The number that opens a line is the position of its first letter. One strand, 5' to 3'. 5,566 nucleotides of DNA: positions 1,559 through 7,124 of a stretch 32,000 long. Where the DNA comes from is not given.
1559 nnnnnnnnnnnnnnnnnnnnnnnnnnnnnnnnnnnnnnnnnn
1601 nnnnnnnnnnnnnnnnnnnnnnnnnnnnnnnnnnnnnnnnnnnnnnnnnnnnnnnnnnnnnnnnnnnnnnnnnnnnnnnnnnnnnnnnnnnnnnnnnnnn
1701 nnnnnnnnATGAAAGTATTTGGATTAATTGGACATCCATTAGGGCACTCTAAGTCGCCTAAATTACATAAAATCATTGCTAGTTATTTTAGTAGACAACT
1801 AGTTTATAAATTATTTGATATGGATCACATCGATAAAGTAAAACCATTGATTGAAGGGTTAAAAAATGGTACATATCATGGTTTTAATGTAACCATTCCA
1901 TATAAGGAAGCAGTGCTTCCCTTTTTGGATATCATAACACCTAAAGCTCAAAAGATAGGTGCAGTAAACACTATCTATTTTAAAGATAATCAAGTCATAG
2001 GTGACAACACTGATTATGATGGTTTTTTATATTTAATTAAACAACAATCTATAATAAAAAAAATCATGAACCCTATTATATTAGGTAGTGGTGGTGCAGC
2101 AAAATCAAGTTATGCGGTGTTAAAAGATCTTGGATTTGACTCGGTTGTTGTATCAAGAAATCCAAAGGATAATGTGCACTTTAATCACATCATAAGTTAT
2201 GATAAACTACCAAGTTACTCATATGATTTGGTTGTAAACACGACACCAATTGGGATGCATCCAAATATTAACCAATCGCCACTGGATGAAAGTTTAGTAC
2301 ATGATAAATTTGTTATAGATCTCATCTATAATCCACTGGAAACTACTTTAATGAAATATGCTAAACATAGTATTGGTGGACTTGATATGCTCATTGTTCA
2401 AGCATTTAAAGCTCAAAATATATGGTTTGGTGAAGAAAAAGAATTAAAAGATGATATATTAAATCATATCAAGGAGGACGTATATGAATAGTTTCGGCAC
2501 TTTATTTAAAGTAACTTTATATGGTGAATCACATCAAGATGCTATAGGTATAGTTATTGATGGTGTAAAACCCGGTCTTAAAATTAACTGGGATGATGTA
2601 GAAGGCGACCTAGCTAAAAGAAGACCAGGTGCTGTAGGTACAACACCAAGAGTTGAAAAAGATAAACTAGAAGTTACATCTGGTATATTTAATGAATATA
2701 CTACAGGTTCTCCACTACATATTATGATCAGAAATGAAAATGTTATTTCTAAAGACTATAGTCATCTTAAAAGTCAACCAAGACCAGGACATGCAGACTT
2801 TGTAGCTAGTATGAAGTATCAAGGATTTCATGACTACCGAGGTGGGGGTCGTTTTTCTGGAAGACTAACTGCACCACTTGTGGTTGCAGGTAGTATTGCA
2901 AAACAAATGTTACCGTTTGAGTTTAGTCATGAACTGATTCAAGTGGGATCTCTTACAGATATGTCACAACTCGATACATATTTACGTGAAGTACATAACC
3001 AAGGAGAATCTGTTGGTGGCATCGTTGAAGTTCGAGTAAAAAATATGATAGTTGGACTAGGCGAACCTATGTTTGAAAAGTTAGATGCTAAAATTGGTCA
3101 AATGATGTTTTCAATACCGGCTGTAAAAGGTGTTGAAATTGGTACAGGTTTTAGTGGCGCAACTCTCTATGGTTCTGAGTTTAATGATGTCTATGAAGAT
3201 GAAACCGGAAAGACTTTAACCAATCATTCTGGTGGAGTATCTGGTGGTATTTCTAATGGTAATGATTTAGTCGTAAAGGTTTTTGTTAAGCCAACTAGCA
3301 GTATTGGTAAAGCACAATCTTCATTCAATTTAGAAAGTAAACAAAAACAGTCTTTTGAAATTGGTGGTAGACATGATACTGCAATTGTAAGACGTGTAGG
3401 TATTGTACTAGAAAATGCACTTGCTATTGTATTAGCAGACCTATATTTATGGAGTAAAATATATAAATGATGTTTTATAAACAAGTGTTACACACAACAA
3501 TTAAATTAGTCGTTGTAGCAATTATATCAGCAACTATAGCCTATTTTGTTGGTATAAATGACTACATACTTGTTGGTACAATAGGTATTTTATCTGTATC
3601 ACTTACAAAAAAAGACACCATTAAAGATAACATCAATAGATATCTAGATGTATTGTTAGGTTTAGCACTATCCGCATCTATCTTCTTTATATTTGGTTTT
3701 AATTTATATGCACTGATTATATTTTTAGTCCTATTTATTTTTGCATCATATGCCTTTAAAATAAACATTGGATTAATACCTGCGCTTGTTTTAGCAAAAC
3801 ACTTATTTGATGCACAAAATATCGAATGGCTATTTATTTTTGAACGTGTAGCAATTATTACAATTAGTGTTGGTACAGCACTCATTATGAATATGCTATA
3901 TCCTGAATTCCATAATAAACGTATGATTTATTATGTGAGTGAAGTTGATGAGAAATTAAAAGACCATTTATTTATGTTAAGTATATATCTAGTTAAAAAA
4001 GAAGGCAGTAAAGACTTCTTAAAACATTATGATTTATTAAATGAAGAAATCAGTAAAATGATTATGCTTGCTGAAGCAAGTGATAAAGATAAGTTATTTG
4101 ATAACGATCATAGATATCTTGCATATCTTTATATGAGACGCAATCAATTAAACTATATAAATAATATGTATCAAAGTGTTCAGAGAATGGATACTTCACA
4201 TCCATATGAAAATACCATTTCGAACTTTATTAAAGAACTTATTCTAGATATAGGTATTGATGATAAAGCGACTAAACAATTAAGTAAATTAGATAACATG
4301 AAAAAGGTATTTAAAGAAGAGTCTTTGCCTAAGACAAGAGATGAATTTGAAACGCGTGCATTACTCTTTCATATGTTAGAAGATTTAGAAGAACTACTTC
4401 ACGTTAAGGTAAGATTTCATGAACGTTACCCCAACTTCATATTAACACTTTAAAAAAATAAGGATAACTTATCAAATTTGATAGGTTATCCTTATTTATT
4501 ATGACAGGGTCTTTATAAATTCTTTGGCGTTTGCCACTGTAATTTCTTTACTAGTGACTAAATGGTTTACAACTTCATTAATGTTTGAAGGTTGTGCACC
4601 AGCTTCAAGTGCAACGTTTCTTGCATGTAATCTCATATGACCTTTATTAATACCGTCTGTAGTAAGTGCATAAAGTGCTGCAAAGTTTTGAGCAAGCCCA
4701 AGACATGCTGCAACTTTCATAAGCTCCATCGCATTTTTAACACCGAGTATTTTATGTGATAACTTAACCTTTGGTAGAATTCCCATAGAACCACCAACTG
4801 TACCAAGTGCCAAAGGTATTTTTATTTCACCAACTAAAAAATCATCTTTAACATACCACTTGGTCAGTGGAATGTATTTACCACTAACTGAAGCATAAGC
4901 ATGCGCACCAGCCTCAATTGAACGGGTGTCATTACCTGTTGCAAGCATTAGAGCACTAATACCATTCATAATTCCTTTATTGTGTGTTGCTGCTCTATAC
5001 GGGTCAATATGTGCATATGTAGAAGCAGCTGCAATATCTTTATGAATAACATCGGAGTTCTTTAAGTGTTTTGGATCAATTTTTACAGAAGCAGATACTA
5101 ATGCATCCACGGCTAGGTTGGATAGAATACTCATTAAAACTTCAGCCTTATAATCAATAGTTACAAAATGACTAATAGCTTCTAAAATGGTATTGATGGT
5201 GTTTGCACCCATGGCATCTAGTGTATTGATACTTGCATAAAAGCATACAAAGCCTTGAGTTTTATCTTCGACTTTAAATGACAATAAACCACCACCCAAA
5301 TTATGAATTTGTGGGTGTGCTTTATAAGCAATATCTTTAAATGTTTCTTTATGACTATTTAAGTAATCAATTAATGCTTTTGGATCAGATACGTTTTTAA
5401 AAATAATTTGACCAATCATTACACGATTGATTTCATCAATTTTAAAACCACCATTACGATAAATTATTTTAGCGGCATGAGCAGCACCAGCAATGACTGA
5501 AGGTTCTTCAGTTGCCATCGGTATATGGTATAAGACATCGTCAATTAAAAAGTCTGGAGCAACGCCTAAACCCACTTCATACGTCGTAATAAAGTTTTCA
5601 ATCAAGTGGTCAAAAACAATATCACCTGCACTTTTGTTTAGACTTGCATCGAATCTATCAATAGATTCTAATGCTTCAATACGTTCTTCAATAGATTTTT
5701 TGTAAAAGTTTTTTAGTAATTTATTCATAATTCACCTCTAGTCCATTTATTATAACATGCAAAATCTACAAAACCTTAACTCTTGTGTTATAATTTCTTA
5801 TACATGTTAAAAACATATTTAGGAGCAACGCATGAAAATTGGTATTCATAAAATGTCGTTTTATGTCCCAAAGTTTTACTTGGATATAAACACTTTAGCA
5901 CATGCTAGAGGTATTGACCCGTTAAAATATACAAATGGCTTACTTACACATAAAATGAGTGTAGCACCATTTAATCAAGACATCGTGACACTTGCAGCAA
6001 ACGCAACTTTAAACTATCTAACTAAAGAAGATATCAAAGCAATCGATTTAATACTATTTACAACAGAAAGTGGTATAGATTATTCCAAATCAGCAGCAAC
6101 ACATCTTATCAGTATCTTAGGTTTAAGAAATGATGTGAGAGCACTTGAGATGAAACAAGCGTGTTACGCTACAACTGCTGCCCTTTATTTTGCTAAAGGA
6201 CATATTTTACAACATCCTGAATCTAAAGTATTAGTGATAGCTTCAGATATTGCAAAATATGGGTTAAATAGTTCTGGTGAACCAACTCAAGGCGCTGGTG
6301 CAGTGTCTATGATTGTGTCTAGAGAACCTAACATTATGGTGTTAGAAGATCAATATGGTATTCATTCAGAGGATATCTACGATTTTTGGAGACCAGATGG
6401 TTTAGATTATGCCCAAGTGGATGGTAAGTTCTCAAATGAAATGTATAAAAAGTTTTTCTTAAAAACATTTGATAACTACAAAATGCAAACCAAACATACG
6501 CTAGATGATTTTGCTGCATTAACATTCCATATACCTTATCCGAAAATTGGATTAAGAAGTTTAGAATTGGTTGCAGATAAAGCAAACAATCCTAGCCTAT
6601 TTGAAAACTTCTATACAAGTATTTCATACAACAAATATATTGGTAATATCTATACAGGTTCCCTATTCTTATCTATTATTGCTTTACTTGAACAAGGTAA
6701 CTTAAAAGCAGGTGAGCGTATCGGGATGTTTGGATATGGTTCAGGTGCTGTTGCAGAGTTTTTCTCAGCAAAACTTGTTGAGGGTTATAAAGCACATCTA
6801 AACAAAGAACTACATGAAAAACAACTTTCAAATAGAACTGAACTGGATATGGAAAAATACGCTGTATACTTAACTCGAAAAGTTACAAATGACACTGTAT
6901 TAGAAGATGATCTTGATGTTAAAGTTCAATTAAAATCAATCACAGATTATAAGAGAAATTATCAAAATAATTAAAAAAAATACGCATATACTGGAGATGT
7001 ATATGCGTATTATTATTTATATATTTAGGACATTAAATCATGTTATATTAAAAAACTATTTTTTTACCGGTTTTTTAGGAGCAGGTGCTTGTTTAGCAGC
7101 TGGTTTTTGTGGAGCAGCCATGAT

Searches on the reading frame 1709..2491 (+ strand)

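Call 60: search_protein_families(library=pfam, proteins=[window:1709-2491:+], max_evalue=0.001)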
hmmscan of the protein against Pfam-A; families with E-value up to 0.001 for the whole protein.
window:1709-2491:+ (260 aa): 1 family
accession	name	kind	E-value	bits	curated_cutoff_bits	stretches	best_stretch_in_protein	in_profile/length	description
PF08501.16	Shikimate_dh_N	-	5.9e-24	84.6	27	1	6-89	1-83/83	Shikimate dehydrogenase substrate binding domain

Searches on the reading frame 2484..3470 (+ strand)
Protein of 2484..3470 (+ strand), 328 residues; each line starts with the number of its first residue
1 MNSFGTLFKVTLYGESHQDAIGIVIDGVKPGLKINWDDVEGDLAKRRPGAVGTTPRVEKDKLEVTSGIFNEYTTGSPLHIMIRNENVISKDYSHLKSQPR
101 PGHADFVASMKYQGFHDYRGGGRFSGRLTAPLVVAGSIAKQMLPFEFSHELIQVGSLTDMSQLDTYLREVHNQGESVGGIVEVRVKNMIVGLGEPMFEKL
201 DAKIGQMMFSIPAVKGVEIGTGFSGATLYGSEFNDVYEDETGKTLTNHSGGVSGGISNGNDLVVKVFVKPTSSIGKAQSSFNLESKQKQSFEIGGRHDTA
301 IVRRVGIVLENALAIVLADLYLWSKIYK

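Call 60: search_protein_families(library=pfam, proteins=[window:2484-3470:+], max_evalue=0.001)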
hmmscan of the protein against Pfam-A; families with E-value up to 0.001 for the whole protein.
window:2484-3470:+ (328 aa): 1 family
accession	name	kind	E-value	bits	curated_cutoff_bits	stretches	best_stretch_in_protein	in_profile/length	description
PF01264.26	Chorismate_synt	-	7e-110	367.2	27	1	8-322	1-327/327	Chorismate synthase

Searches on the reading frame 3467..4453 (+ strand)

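Call 60: search_protein_families(library=pfam, proteins=[window:3467-4453:+], max_evalue=0.001)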
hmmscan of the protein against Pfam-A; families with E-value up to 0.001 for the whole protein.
window:3467-4453:+ (328 aa): 2 families
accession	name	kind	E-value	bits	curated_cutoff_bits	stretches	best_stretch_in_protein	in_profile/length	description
PF11728.13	ArAE_1_C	-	2e-43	148.7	22.4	1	151-314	2-165/166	Putative aromatic acid exporter C-terminal domain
PF06081.17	ArAE_1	-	5.9e-22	78.7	22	1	11-144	7-140/141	Aromatic acid exporter family member 1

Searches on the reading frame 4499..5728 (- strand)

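Call 60: search_protein_families(library=pfam, proteins=[window:4499-5728:-], max_evalue=0.001)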
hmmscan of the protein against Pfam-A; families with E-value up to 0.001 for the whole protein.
window:4499-5728:- (409 aa): 1 family
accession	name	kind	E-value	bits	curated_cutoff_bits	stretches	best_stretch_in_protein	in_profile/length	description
PF00368.23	HMG-CoA_red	-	4.5e-98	329.1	27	1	13-369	2-368/368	Hydroxymethylglutaryl-coenzyme A reductase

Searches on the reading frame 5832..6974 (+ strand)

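Call 60: search_protein_families(library=pfam, proteins=[window:5832-6974:+], max_evalue=0.001)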
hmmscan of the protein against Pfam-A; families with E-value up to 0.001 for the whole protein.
window:5832-6974:+ (380 aa): 5 families
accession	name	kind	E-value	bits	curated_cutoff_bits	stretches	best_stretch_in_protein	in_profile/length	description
PF08540.16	HMG_CoA_synt_C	-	7e-20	72.2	25.1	2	260-349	144-240/280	Hydroxymethylglutaryl-coenzyme A synthase C terminal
PF01154.23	HMG_CoA_synt_N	-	4.3e-17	63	25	1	2-163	4-170/174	Hydroxymethylglutaryl-coenzyme A synthase N terminal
PF00195.25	Chal_sti_synt_N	-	4e-07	30.2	27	1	48-145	96-195/225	Chalcone and stilbene synthases, N-terminal domain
PF08545.16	ACP_syn_III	-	0.00037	20.8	24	1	106-166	2-67/80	3-Oxoacyl-[acyl-carrier-protein (ACP)] synthase III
PF08541.16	ACP_syn_III_C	-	0.00068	20.2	26.6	0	266-307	41-82/90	3-Oxoacyl-[acyl-carrier-protein (ACP)] synthase III C terminal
